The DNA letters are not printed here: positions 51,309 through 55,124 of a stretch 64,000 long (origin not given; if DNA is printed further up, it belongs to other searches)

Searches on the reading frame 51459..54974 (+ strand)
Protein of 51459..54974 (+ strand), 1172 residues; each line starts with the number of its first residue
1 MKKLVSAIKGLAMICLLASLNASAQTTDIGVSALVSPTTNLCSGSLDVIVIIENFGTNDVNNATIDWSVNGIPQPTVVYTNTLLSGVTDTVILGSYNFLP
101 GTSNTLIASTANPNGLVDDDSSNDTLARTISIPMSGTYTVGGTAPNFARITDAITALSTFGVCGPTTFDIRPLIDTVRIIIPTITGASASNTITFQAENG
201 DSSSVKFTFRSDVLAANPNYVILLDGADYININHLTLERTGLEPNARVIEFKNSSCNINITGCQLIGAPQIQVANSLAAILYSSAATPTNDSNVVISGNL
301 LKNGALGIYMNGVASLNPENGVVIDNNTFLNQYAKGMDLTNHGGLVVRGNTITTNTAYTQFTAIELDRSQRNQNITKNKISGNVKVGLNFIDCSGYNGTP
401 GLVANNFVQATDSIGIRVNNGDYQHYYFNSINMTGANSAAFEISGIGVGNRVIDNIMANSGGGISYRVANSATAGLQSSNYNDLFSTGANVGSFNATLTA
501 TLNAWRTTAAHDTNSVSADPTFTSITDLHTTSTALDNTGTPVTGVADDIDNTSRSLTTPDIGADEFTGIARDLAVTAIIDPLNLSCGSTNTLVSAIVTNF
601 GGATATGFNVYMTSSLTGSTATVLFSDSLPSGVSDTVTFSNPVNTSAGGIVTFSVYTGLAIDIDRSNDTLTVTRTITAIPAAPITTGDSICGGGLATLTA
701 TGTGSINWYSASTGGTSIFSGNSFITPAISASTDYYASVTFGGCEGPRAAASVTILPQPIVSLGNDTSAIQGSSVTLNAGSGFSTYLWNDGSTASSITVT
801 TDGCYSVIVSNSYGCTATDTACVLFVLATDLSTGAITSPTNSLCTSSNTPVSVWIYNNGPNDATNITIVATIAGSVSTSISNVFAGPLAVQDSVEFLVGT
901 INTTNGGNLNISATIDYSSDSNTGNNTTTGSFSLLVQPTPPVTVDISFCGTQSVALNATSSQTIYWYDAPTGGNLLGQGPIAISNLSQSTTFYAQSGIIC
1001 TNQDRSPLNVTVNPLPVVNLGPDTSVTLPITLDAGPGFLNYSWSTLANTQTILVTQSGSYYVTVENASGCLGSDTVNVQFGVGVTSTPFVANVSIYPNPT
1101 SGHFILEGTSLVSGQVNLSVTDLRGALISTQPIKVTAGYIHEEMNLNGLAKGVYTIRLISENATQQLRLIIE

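Call 72: search_protein_families(library=pfam, proteins=[window:51459-54974:+], max_evalue=0.00001)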
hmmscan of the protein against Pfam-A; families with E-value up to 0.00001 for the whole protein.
window:51459-54974:+ (1172 aa): 2 families
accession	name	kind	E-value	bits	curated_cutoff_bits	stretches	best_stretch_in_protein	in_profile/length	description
PF19081.6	Ig_7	-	5.4e-34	116.8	27.3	2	680-757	1-84/84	Ig-like domain CHU_C associated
PF18962.6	Por_Secre_tail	-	1.1e-09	38.9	27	1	1095-1171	1-75/75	Secretion system C-terminal sorting domain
